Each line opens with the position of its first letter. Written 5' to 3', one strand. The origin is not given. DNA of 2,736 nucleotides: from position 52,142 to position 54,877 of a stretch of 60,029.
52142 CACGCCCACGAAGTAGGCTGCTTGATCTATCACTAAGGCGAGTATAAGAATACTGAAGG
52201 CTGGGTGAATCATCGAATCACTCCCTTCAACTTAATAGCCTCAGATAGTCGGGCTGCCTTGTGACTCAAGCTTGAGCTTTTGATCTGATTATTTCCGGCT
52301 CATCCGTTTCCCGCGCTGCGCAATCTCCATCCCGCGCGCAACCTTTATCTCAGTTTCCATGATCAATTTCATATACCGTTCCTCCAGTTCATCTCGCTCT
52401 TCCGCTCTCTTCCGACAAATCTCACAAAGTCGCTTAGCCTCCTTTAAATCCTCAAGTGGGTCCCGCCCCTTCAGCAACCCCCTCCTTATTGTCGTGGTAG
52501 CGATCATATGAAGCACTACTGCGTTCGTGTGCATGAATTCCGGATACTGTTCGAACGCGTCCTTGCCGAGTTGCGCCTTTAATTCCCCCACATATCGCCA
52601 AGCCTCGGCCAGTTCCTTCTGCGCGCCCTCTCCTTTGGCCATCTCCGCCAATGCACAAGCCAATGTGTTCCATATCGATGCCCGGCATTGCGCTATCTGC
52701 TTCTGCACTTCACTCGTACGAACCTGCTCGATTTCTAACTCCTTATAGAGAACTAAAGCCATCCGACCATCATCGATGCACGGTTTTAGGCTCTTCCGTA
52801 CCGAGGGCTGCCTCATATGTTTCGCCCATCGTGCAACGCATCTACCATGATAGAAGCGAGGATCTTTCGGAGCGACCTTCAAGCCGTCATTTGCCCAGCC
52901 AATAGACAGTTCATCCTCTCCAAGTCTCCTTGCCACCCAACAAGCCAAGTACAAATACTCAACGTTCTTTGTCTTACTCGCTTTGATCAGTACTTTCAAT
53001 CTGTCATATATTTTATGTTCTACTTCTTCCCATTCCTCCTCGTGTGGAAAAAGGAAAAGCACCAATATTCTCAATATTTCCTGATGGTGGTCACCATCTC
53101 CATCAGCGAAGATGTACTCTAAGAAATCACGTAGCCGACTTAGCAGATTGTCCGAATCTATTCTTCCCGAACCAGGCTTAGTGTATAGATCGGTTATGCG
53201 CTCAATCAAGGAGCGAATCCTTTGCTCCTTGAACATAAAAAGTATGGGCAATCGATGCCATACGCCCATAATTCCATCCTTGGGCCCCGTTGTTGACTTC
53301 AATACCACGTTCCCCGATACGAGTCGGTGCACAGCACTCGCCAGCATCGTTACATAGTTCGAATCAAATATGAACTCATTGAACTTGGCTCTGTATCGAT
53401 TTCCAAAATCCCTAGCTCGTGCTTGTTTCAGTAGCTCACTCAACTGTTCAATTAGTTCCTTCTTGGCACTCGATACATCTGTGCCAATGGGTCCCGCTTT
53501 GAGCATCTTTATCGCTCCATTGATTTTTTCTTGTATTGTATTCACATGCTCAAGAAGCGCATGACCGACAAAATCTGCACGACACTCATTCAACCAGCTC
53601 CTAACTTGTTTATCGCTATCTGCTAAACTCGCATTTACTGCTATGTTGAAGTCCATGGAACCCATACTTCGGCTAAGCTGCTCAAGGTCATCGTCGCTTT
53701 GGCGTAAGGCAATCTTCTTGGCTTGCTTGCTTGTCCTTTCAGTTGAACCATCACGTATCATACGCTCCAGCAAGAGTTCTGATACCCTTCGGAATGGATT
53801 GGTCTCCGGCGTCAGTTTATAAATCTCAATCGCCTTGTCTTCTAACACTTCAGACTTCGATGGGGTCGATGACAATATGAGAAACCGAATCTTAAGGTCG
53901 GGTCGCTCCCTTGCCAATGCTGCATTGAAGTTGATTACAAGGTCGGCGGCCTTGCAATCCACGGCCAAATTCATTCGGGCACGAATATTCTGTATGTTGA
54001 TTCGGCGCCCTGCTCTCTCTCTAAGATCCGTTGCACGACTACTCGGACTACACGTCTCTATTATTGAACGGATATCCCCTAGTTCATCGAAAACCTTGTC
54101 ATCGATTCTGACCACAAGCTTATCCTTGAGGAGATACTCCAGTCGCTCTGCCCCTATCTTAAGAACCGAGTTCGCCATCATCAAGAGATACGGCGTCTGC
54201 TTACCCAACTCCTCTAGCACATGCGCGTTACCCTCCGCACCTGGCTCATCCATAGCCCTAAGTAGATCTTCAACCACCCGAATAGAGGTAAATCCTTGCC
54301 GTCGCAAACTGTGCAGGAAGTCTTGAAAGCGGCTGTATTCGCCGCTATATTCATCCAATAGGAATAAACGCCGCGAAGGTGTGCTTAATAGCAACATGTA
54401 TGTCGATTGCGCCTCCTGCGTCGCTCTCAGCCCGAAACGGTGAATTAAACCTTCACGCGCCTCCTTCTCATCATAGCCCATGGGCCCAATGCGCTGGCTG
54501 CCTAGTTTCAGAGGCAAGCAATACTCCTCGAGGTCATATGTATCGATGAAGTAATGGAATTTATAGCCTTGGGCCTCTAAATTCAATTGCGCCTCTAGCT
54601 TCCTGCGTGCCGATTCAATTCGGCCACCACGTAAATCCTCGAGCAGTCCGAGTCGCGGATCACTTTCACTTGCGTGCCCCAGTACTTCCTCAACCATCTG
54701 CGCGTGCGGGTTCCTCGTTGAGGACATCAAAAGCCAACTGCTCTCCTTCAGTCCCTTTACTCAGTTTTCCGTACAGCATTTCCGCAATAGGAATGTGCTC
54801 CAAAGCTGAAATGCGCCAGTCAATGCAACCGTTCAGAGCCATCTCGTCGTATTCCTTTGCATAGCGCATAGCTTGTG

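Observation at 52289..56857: Overlapping three-gene operon of unrecognisable proteins inside a low-GC island bordered by RM wreckage: candidate novel defence/conflict system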

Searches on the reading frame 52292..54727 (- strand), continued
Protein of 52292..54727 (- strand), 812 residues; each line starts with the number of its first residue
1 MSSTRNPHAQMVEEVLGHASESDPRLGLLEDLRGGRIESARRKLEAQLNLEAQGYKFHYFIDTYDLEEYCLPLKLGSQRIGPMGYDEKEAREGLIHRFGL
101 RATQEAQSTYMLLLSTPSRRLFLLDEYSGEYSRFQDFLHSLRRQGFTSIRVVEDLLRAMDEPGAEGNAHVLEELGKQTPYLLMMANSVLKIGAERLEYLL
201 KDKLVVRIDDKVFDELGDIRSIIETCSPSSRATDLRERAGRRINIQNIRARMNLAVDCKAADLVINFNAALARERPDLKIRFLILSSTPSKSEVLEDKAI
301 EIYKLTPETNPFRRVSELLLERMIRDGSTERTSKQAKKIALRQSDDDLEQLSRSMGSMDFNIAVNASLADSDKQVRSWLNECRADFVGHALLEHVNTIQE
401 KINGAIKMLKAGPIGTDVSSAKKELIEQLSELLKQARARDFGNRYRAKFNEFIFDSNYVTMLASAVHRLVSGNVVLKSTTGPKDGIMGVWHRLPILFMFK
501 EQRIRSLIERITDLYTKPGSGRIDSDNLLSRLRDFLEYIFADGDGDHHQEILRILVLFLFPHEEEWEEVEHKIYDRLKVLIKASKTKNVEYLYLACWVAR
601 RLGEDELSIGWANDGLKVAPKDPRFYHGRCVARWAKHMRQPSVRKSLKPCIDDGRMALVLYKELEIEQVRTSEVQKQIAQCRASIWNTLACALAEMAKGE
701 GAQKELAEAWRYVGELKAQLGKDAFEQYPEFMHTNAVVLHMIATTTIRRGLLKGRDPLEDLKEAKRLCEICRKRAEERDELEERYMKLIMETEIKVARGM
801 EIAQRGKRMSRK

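Call 80: search_dna_similar(query=P0017, collection=phages, mode=protein, max_evalue=0.001, max_rows=15)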
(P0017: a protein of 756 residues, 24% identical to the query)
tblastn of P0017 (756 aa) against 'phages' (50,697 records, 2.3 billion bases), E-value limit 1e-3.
No match.

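Call 86: predict_structure(alignment_id=A6)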
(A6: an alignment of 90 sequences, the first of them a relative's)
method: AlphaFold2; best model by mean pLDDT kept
length: 802 residues; sequences in the alignment: 90
mean_pLDDT: 82.0   pTM: 0.82
mean pLDDT of the five models: 82.0, 79.5, 79.5, 79.2, 77.4
residues with pLDDT >= 90: 317; 70-90: 324; 50-70: 125; < 50: 36
segments of 3 or more residues with pLDDT < 50: 1-12, 68-79, 81-84
pLDDT, mean of each block of 10 residues (from residue 1): 40 65 83 90 94 93 62 46 55 87 90 95 91 72 64 51 62 66 88 90 86 93 89 80 91 93 94 90 68 59 92 84 81 64 60 66 71 74 78 75 59 75 77 76 80 84 77 89 91 91 84 81 85 78 90 76 93 88 97 97 98 98 95 88 98 84 91 98 91 92 98 94 96 90 86 95 85 81 88 84 65
secondary structure, 60 per line:
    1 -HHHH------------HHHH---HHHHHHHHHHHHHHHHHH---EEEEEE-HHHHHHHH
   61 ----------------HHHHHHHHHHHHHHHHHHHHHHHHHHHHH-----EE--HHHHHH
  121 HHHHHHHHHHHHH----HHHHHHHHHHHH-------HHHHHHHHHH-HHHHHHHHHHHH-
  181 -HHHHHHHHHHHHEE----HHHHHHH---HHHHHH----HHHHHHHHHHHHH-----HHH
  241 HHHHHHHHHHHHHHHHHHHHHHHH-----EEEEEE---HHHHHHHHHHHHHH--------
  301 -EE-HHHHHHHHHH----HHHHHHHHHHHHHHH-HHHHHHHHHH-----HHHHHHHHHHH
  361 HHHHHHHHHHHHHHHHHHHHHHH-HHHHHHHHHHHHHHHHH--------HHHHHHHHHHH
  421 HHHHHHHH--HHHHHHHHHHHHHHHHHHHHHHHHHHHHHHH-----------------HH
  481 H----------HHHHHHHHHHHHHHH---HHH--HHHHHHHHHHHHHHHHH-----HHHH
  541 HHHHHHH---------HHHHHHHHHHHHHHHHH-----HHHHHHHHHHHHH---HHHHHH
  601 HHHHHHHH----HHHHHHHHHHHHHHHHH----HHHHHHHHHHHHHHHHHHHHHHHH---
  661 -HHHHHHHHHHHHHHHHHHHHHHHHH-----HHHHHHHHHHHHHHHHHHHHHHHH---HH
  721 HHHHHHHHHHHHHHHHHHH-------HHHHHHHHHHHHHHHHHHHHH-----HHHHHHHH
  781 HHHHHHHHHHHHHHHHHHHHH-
elements in order (helices of 4 or more, strands of 3 or more residues): H2-5 H18-21 H25-42 E46-51 H53-60 H77-105 H115-133 H138-149 H157-166 H168-179 H182-193 H200-206 H210-215 H220-232 H238-264 E270-275 H279-292 H305-314 H319-333 H335-344 H350-383 H385-401 H410-428 H431-461 H492-506 H515-531 H537-547 H557-573 H579-591 H595-608 H613-629 H634-657 H662-686 H692-715 H719-739 H747-767 H773-801

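Call 88: fold_search(model_id=the predicted structure, library=pdb)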
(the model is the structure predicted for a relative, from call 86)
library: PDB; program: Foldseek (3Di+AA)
matches with E <= 10: 1155; with E <= 0.001: 0
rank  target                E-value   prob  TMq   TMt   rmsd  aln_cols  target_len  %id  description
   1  3fp4_A                6.3e-03  0.99  0.17  0.24  29.6       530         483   12  Crystal structure of Tom71 complexed with Ssa1 C-terminal fragment (released 2009-07-28)
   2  5dse_C                6.8e-03  0.98  0.21  0.24  28.7       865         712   11  Crystal Structure of the TTC7B/Hyccin Complex (released 2015-12-02)
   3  9rtt_Q                1.0e-02  0.66  0.13  0.12  31.0       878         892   11  Activated Elongation Complex with IWS1 and ELOF1 (released 2025-09-03)
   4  7dkh_A                1.3e-02  0.63  0.13  0.11  30.9       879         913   11  Crystal structure of the Ctr9/Paf1/Cdc73/Rtf1 quaternary complex (released 2021-11-24)
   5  3fp3                  1.3e-02  0.96  0.16  0.23  28.8       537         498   12  Crystal structure of Tom71 (released 2009-07-28)
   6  7dkh_I                1.4e-02  0.69  0.13  0.12  31.7       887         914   11  Crystal structure of the Ctr9/Paf1/Cdc73/Rtf1 quaternary complex (released 2021-11-24)
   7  9pkq_B                1.6e-02  0.96  0.16  0.22  29.2       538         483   10  Structure of the cytoplasmic domain of unliganded human Tom70, open and closed conformations (released 2026-03-18)
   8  9hvq_Q                1.6e-02  0.41  0.11  0.10  31.6       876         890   12  Structure of the transcribing Pol II-DSIF-PAF-SPT6-RECQL5 complex (released 2025-07-16)
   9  6bq1_B                1.7e-02  0.57  0.12  0.13  27.2       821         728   11  Human PI4KIIIa lipid kinase complex (released 2017-12-13)
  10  8fy3_B                2.0e-02  0.96  0.18  0.25  23.2       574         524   11  Structure of NOT1:NOT10:NOT11 module of the human CCR4-NOT complex (released 2023-07-26)
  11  9pkq_A                3.1e-02  0.94  0.18  0.25  28.3       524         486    9  Structure of the cytoplasmic domain of unliganded human Tom70, open and closed conformations (released 2026-03-18)
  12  8bfi_B                3.1e-02  0.91  0.18  0.23  23.0       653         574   12  human CNOT1-CNOT10-CNOT11 module (released 2022-12-28)
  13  9sob_T                4.0e-02  0.80  0.17  0.19  23.4       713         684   10  Structural Model of the Nuclear Pore Complex in Arabidopsis thaliana (released 2025-11-05)
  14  8qca_B                4.1e-02  0.75  0.15  0.16  27.9       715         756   10  CryoEM structure of a S. Cerevisiae Ski2387 complex in the closed state bound to RNA (released 2023-11-15)
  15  8qxd_N                4.1e-02  0.44  0.14  0.14  41.3       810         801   11  Cryo-EM structure of the cross-exon pre-B complex (released 2024-05-22)
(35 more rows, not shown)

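Call 91: fold_search(model_id=the predicted structure, library=viral)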
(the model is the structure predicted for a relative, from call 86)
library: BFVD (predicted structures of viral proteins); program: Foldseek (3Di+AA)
matches with E <= 10: 262; with E <= 0.001: 0
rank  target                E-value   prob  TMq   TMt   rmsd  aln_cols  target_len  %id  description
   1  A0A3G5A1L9            3.9e-02  0.91  0.12  0.22  21.5       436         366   14  Tetratricopeptide repeat protein [Harvfovirus sp.]
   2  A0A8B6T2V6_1          1.1e-01  0.38  0.14  0.10  41.1       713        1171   13  Large tegument protein [Otarine gammaherpesvirus 4]
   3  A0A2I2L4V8            1.2e-01  0.96  0.21  0.31  23.0       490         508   12  Tetratricopeptide repeat protein [Orpheovirus IHUMI-LCC2]
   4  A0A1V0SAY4            1.2e-01  0.54  0.15  0.20  27.5       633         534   10  TPR repeat protein [Catovirus CTV1]
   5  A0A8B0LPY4            1.7e-01  0.99  0.17  0.46  15.6       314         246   12  Tetratricopeptide repeat protein [uncultured archaeal virus]
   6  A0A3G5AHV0            1.8e-01  0.44  0.19  0.22  22.0       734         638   11  Uncharacterized protein [Sylvanvirus sp.]
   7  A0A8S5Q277            1.8e-01  0.08  0.08  0.07  33.5       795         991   10  Uncharacterized protein [Siphoviridae sp. ctLqe90]
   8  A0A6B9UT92            1.9e-01  0.30  0.14  0.18  24.9       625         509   11  (no name in the UniProt tables at hand)
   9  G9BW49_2              1.9e-01  0.09  0.08  0.08  58.8       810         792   11  (no name in the UniProt tables at hand)
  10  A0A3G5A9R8            2.0e-01  0.97  0.16  0.42   8.8       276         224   13  Sel1 repeat family protein [Hyperionvirus sp.]
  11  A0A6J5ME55            2.7e-01  0.99  0.16  0.20   7.8       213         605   14  Glycosyltransferase, DXD sugar-binding motif [uncultured Caudovirales phage]
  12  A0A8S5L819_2          3.0e-01  0.06  0.07  0.06  47.0       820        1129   11  Minor tail protein [Siphoviridae sp. ctDmQ3]
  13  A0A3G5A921            3.1e-01  0.30  0.13  0.19  22.0       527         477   10  Sel1 repeat family protein [Hyperionvirus sp.]
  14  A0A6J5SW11            3.3e-01  0.09  0.09  0.10  34.9       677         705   12  Uncharacterized protein [uncultured Caudovirales phage]
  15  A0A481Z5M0            3.4e-01  0.92  0.15  0.24  11.3       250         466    6  Glycosyl transferase family 2 [Pithovirus LCPAC202]
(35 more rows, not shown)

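Call 97: search_protein_families(library=padloc, alignment_id=A8, max_evalue=0.00001)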
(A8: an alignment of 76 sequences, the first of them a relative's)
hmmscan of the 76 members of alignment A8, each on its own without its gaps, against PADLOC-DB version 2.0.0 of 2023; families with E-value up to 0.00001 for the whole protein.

A. member 1, L080:7934-8839:+ (302 aa): 0 families

B. families by the number of members that match (of 76 scanned): 160 families (the first 25 are shown)
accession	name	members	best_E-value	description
PDLC00429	ThsB1|ThsB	2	2.7e-08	TIR-like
PDLC02373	dCTPase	1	6.9e-123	-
PDLC01136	RT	1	3.3e-65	RT (reverse transcriptase)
PDLC03016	TIR-TM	1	1.5e-49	-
PDLC03107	Specificity_I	1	5.1e-49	Type I specificity subunit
PDLC02063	Cas1_IIIb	1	6.7e-47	-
PDLC03084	Specificity_I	1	1.1e-40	Type I specificity subunit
PDLC03688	HEase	1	3.3e-39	homing endonuclease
PDLC03069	Specificity_I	1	1.1e-38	Type I specificity subunit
PDLC03062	Specificity_I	1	3e-34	Type I specificity subunit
PDLC03117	Specificity_I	1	7.9e-33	Type I specificity subunit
PDLC04135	mad3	1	1.3e-31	mads_3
PDLC03057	Specificity_I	1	6.8e-31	Type I specificity subunit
PDLC03754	RT_UG17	1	7.3e-31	DRT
PDLC03119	Specificity_I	1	1.9e-30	Type I specificity subunit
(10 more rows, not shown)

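Call 113: find_related_loci(query=A2, collection=viral_contigs, flank=8000)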
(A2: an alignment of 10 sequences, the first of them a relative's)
Query A2 (756 aa) in viral_contigs; peptide patterns used: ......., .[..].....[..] (x = any residue, [..] = any of these).
15 stretches matched a pattern, but none encodes a relative of the query by tblastn (E <= 1e-3).

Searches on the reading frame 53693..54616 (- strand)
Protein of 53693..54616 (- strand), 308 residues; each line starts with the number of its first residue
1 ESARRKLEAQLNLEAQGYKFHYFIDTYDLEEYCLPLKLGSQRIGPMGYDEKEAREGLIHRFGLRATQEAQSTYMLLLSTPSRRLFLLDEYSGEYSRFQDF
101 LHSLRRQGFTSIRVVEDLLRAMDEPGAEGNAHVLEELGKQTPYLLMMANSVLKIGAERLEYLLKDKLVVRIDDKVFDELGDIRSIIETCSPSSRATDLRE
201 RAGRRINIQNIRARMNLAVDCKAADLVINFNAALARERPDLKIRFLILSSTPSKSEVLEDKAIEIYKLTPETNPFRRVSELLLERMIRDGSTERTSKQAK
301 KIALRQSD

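Call 93: search_protein_families(library=pfam, alignment_id=A7, max_evalue=10)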
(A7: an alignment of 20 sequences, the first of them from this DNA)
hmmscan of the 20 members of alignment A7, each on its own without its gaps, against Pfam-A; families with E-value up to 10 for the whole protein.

A. member 1, seq(308 aa): 0 families

B. families by the number of members that match (of 20 scanned): 6 families
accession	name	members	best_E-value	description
PF22734.1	NNH2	1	0.0083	NACHT N-terminal Helical domain 2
PF00204.31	DNA_gyraseB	1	0.035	DNA gyrase B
PF09047.15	MEF2_binding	1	0.12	MEF2 binding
PF08889.16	WbqC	1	0.13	WbqC-like protein family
PF13392.12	HNH_3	1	0.27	HNH endonuclease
PF17280.7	DUF5345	1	0.3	Family of unknown function (DUF5345)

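Call 94: search_solved_structures(query=A7, max_evalue=10, show_alignments=4)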
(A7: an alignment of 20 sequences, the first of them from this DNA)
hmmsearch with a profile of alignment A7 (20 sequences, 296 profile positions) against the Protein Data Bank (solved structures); distinct sequences matched with E-value up to 10: 2.
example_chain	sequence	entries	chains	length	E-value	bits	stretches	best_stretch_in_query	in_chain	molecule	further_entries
10qm_W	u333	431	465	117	1.7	11.1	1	239-282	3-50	Large ribosomal subunit protein uL18 | 50S ribosomal protein L18 | 50S ribosomal protein L16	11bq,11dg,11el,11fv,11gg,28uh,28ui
23wi_O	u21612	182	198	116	1.9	11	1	239-282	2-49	50S ribosomal protein L18 | 50S ribosomal protein uL18 | Large ribosomal subunit protein uL18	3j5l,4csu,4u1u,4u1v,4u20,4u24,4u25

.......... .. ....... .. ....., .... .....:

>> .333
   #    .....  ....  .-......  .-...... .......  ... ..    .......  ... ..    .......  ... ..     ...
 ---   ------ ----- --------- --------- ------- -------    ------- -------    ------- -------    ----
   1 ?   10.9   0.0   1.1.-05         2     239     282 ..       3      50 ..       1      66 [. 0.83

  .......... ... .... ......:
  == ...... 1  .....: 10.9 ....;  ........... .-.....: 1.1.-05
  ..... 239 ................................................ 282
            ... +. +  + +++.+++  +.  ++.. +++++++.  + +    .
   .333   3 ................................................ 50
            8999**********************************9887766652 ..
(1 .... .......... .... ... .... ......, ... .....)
